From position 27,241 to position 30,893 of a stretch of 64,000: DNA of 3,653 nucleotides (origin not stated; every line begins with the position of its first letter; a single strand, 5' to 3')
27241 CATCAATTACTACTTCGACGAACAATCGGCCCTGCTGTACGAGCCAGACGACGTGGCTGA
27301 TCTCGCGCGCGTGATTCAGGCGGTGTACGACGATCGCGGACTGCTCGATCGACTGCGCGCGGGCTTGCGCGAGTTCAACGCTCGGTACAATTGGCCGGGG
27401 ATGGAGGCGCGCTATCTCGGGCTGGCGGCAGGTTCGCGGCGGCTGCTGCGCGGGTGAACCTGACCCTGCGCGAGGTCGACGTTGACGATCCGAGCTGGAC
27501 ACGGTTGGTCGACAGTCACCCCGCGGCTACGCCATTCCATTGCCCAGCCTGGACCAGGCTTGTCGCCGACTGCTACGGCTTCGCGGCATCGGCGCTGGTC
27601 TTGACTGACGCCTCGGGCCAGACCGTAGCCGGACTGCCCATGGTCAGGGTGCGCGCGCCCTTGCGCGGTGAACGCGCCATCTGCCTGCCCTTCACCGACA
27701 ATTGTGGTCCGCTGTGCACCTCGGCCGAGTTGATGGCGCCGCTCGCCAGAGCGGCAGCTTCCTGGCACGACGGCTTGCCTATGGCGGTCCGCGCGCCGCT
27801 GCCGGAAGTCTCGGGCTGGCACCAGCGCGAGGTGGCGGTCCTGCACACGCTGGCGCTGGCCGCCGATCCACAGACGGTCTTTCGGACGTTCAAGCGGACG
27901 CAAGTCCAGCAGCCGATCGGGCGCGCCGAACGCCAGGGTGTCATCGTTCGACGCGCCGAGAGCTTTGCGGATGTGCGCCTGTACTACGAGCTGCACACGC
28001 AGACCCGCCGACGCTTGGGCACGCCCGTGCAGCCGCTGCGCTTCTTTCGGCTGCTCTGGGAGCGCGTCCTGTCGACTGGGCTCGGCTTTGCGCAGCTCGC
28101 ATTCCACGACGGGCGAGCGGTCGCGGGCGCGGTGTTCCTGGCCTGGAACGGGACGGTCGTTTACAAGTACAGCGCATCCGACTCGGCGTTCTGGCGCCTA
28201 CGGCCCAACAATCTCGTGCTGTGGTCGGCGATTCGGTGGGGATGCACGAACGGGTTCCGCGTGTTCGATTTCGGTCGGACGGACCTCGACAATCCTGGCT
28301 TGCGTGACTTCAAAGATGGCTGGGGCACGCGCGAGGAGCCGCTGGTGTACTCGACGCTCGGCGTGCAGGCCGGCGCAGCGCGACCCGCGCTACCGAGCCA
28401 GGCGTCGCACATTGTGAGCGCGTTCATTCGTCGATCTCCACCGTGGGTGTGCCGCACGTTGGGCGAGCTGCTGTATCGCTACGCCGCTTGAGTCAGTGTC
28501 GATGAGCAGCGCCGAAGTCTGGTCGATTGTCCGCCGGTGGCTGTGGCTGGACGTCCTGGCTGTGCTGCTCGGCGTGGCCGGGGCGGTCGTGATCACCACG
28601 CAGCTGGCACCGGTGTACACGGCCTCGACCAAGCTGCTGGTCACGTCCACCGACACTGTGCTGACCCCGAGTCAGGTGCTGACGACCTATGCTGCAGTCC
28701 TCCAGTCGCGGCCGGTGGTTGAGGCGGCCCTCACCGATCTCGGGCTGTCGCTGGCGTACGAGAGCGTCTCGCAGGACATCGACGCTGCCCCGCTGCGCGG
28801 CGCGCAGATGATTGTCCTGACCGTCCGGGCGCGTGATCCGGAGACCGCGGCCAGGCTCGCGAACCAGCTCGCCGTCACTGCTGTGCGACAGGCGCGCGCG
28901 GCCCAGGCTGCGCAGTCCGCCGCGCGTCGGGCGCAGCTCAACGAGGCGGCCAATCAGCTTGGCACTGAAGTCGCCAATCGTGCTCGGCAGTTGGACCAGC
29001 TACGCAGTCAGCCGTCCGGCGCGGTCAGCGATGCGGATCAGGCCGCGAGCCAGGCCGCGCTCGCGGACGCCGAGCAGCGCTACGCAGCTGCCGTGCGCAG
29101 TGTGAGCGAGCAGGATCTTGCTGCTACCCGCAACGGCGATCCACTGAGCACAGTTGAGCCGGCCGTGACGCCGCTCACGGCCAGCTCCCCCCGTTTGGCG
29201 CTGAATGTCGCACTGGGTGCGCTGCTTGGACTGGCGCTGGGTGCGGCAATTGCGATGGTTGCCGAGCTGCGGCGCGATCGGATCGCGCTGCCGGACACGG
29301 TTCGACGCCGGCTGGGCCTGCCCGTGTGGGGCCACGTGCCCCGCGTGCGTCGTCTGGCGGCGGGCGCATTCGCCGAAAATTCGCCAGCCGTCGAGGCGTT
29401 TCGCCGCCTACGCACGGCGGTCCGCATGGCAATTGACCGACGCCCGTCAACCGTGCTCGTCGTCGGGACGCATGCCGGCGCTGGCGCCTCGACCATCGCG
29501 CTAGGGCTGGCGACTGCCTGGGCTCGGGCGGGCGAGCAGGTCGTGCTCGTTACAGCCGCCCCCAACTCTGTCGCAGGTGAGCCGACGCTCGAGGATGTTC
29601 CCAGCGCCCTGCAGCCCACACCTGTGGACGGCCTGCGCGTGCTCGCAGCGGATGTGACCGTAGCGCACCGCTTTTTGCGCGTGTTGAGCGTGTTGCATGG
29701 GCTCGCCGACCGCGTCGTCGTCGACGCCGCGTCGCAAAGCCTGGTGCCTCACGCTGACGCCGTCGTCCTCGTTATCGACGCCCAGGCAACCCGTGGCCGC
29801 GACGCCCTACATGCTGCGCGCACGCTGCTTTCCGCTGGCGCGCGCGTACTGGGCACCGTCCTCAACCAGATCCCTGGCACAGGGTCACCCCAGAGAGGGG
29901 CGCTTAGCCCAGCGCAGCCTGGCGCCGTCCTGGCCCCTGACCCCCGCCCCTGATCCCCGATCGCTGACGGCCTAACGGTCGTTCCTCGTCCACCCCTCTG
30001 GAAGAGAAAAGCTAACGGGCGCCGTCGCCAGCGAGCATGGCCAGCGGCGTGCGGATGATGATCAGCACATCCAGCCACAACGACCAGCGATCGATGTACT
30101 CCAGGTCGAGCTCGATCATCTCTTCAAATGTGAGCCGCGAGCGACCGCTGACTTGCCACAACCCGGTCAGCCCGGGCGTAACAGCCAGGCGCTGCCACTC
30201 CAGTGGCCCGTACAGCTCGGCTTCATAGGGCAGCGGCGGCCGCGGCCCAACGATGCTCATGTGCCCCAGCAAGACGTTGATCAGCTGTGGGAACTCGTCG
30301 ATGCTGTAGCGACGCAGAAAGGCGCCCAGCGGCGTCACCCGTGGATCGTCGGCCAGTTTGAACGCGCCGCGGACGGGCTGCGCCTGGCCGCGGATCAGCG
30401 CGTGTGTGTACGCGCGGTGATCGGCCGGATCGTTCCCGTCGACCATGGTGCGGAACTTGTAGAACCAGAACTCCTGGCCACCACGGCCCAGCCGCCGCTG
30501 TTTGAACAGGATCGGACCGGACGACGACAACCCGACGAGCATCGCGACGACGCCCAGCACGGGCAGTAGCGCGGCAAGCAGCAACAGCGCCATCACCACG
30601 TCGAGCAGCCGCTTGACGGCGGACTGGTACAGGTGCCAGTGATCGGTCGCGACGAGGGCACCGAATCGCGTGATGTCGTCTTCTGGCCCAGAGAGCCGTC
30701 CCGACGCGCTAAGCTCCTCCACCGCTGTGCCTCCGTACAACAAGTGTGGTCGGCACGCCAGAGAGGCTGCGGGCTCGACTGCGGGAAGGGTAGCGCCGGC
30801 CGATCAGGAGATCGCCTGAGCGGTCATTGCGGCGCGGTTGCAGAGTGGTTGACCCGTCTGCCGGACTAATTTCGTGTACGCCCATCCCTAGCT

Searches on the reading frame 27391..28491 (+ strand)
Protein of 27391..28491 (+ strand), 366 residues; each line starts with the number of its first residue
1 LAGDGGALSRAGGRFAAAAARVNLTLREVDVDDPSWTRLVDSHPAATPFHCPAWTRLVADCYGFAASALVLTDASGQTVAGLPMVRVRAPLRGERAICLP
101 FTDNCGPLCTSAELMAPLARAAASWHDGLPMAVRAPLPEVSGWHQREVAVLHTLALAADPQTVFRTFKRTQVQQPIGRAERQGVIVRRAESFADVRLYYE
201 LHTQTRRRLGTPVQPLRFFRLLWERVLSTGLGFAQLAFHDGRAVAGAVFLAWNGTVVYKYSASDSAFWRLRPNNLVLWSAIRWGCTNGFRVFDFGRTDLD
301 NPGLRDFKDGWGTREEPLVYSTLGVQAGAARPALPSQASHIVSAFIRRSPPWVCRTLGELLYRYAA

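Call 46: search_protein_families(library=pfam, proteins=[window:27391-28491:+], max_evalue=0.001)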
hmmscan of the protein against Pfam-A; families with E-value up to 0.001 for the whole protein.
window:27391-28491:+ (366 aa): 2 families
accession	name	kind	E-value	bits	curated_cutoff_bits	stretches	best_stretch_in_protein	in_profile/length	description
PF13480.13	Acetyltransf_6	-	6.5e-21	75.4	22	1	168-299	3-139/143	Acetyltransferase (GNAT) domain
PF02388.22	FemAB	-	1.5e-07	31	24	1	243-312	307-379/406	FemAB family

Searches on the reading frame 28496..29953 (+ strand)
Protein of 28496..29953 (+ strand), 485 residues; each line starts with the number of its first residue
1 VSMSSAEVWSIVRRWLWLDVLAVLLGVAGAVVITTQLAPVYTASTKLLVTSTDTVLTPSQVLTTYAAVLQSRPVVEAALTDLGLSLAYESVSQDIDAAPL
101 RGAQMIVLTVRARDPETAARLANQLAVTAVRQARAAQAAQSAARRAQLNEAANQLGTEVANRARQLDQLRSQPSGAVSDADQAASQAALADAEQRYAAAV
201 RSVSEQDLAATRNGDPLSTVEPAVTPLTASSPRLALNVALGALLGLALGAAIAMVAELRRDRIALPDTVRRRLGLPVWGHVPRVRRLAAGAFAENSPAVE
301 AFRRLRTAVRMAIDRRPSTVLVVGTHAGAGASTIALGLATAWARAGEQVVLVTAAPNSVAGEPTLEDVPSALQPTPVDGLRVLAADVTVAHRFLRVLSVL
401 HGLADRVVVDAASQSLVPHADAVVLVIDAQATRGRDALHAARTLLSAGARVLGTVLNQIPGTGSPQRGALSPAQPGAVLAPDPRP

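Call 46: search_protein_families(library=pfam, proteins=[window:28496-29953:+], max_evalue=0.001)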
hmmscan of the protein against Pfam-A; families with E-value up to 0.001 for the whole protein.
window:28496-29953:+ (485 aa): 2 families
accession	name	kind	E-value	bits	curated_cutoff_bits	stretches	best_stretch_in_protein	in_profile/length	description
PF02706.20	Wzz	-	1.2e-05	25.9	25.5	1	7-82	7-91/91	Chain length determinant protein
PF01656.29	CbiA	-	0.00029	21.2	25.4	0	321-430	2-54/125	CobQ/CobB/MinD/ParA nucleotide binding domain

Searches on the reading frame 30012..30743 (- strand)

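Call 46: search_protein_families(library=pfam, proteins=[window:30012-30743:-], max_evalue=0.001)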
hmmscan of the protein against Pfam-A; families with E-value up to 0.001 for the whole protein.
window:30012-30743:- (243 aa): 1 family
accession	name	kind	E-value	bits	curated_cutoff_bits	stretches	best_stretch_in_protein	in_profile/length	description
PF02397.22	Bac_transf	-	4.8e-63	212.4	27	1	44-237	1-178/179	Bacterial sugar transferase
